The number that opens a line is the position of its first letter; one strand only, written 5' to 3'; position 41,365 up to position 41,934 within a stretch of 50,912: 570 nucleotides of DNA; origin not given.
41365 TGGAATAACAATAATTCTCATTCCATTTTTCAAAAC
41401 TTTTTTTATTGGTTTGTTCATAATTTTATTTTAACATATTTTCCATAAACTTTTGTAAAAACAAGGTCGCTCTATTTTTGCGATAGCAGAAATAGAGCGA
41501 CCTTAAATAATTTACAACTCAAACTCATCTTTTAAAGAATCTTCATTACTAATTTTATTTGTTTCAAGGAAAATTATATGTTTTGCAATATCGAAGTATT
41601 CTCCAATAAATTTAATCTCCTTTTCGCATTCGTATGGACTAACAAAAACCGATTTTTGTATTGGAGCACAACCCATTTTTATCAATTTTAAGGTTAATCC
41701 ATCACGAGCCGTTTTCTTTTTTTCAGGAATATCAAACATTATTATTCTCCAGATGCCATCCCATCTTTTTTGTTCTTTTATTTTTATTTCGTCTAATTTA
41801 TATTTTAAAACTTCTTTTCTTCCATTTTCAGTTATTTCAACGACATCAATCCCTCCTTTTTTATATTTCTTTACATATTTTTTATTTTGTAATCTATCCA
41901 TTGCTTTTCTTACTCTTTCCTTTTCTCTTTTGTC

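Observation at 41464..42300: Second copy of the hairpin-bracketed Cas2-fold/PaaX-like unit, 37 kb away, with different stem classes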

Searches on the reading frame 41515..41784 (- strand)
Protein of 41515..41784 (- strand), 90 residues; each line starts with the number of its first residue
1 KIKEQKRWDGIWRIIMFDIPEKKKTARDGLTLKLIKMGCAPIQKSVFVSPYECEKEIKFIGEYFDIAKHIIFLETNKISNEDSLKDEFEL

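Call 82: search_solved_structures(query=window:41515-41784:-, max_evalue=10, show_alignments=5)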
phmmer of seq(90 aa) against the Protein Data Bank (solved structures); distinct sequences matched with E-value up to 10: 1.
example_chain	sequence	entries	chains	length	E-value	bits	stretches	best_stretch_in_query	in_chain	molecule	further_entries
6jmg_A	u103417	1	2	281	0.14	15.8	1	21-61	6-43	DnaJ homolog subfamily C member 27-A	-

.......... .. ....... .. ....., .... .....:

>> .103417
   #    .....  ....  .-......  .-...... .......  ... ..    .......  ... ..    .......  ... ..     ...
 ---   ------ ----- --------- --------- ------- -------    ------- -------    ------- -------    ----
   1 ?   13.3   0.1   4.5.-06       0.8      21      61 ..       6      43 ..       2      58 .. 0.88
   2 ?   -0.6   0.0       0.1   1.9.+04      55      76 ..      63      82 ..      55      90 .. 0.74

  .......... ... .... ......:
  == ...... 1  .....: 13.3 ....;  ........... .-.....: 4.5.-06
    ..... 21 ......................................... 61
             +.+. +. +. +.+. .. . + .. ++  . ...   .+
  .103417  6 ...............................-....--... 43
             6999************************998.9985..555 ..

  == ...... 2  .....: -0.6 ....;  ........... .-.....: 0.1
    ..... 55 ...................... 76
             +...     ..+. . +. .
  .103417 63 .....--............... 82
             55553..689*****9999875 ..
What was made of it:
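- Tried and rejected: Sequence search of the Cas2-like domain against the PDB gave nothing usable (call 82).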
